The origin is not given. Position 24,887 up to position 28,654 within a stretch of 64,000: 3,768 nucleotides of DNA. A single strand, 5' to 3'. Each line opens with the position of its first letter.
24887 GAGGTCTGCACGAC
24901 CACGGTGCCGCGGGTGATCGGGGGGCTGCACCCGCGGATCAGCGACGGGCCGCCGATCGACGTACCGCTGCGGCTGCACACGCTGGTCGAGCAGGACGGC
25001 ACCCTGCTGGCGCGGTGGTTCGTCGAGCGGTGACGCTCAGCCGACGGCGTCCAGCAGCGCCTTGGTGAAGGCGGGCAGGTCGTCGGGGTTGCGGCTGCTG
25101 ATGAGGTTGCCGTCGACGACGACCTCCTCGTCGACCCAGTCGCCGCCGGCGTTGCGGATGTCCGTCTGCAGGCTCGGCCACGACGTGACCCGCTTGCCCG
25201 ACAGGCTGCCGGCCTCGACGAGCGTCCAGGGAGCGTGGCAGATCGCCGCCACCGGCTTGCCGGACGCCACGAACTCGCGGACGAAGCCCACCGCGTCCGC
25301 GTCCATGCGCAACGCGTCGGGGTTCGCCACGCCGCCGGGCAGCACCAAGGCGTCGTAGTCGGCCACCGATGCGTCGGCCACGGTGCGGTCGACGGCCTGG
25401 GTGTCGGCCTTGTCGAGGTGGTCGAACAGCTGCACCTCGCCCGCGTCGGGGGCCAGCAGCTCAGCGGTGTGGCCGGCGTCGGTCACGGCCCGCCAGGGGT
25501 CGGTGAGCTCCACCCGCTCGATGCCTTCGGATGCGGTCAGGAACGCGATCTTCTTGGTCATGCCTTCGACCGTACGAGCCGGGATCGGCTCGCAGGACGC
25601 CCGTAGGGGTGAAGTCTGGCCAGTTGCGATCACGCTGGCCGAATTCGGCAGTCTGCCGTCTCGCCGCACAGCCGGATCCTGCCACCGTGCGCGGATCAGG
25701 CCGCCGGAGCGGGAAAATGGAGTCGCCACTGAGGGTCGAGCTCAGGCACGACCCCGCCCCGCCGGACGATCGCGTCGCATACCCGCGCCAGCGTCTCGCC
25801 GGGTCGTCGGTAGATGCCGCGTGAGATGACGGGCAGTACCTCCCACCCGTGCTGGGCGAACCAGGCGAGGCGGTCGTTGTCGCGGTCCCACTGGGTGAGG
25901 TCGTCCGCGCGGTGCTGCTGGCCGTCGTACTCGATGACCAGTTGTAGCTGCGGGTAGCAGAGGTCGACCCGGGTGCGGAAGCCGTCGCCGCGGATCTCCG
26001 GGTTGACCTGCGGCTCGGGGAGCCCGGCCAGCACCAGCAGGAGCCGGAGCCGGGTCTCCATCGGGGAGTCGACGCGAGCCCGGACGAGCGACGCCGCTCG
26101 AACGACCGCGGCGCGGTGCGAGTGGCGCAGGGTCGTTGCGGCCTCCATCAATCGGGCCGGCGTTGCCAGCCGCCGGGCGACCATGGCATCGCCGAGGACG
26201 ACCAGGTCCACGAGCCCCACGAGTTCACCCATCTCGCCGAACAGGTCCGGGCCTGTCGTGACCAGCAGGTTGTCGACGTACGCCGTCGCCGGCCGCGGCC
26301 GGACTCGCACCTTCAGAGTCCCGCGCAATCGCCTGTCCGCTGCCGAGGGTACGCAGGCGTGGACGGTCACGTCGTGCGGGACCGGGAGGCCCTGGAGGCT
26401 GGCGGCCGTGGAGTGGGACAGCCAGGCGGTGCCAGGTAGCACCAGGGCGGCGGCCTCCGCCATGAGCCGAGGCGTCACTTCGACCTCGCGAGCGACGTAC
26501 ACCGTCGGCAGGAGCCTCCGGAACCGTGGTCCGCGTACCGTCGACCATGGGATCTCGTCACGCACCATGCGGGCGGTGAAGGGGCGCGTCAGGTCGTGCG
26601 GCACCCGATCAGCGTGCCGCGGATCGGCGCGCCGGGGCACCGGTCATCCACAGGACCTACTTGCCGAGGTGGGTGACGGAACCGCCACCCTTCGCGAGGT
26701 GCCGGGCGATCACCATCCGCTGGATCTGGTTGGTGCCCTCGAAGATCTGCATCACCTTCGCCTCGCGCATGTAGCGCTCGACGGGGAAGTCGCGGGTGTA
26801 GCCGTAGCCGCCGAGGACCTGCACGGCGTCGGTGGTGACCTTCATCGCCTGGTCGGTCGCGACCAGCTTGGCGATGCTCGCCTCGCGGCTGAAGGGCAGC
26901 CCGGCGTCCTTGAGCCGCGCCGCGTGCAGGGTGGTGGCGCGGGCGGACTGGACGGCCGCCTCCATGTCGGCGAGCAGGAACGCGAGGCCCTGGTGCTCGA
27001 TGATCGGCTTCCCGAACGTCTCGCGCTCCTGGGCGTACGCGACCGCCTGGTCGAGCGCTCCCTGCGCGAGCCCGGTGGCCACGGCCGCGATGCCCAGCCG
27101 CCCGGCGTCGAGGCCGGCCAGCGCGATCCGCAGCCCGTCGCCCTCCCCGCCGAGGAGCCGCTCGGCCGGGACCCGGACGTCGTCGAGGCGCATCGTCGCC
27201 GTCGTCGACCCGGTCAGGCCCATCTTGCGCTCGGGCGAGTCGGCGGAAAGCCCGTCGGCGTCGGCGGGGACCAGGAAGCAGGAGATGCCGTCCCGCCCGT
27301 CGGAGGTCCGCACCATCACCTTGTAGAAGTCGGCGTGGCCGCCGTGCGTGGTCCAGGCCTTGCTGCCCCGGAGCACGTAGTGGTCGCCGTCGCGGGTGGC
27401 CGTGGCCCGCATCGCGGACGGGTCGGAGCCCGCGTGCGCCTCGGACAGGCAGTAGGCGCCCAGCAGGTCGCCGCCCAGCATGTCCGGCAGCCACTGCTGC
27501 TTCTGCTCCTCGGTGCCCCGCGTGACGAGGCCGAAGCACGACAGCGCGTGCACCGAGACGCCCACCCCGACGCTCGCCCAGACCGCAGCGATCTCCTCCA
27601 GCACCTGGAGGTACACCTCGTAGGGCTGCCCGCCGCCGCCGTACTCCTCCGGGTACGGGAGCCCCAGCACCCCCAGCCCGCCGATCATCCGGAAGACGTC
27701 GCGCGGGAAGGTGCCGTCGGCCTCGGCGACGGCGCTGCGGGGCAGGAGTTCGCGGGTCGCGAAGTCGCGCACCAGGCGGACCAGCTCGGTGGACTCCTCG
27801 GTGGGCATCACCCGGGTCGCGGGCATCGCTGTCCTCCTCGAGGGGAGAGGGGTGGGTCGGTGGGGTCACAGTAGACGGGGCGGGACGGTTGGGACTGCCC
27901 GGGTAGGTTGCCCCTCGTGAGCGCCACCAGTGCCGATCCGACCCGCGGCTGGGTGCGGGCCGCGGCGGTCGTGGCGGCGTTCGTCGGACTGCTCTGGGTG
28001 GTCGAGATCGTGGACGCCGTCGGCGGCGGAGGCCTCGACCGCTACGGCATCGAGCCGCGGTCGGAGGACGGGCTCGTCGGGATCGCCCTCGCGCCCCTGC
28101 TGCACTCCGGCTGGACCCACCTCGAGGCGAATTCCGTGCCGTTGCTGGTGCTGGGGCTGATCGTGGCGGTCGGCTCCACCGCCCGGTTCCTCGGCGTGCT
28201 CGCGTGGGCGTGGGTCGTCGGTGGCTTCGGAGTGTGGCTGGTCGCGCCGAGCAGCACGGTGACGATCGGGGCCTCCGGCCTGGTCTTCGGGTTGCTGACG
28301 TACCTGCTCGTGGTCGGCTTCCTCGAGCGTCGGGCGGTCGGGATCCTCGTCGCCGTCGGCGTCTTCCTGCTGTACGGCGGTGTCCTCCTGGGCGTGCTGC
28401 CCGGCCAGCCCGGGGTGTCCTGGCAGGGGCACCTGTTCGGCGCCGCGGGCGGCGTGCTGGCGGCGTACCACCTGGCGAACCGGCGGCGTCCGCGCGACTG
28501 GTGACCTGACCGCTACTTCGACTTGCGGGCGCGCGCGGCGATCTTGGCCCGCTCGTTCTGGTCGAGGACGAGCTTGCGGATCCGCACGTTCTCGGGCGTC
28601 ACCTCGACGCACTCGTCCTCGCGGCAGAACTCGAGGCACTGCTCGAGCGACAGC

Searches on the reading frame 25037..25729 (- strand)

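Call 42: search_protein_families(library=pfam, proteins=[window:25037-25729:-], max_evalue=0.001)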
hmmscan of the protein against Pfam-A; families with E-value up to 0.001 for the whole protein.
window:25037-25729:- (230 aa): 1 family
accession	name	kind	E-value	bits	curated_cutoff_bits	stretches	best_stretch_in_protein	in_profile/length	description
PF01965.30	DJ-1_PfpI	-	1.4e-49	168.5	26.6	1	59-227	1-164/165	DJ-1/PfpI family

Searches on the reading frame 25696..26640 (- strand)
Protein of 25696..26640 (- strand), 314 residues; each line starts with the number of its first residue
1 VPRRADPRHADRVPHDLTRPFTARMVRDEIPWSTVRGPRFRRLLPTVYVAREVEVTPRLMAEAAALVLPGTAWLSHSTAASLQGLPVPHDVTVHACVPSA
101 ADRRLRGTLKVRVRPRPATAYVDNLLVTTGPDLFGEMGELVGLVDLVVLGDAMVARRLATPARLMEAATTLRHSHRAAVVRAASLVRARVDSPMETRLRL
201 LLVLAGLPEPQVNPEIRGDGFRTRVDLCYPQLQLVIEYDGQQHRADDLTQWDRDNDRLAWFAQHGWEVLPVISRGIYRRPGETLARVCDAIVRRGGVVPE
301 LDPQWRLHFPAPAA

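Call 42: search_protein_families(library=pfam, proteins=[window:25696-26640:-], max_evalue=0.001)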
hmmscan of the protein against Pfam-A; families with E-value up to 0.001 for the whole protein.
window:25696-26640:- (314 aa): 2 families
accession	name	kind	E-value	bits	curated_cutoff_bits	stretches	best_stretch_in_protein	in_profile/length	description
PF18741.7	MTES_1575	-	1.2e-05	25.8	38.2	1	211-291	15-96/96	REase_MTES_1575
PF04480.18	DUF559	-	1.9e-05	24.9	20.6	1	225-289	46-106/109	Protein of unknown function (DUF559)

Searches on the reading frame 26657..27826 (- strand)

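Call 42: search_protein_families(library=pfam, proteins=[window:26657-27826:-], max_evalue=0.001)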
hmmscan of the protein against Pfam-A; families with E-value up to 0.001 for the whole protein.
window:26657-27826:- (389 aa): 5 families
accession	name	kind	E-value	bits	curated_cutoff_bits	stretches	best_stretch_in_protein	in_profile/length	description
PF00441.29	Acyl-CoA_dh_1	-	5.3e-50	169.9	22.4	1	229-377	1-149/150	Acyl-CoA dehydrogenase, C-terminal domain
PF02771.21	Acyl-CoA_dh_N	-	4.6e-30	104.7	22.9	1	9-119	1-112/113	Acyl-CoA dehydrogenase, N-terminal domain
PF08028.16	Acyl-CoA_dh_2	-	1.9e-23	83.7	22.7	1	244-366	1-133/134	Acyl-CoA dehydrogenase, C-terminal domain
PF02770.24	Acyl-CoA_dh_M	-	7.4e-23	81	33.3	1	124-217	1-97/97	Acyl-CoA dehydrogenase, middle domain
PF22924.1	ACOX_C_alpha1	-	0.00023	21.4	27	1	313-377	104-168/169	Acyl-CoA oxidase, C-alpha1 domain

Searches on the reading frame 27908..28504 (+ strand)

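Call 42: search_protein_families(library=pfam, proteins=[window:27908-28504:+], max_evalue=0.001)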
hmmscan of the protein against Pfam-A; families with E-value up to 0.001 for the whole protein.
window:27908-28504:+ (198 aa): 1 family
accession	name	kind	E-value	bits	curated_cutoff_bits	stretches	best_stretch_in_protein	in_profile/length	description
PF01694.28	Rhomboid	-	1e-21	78.1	22.6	1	58-190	6-141/143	Rhomboid domain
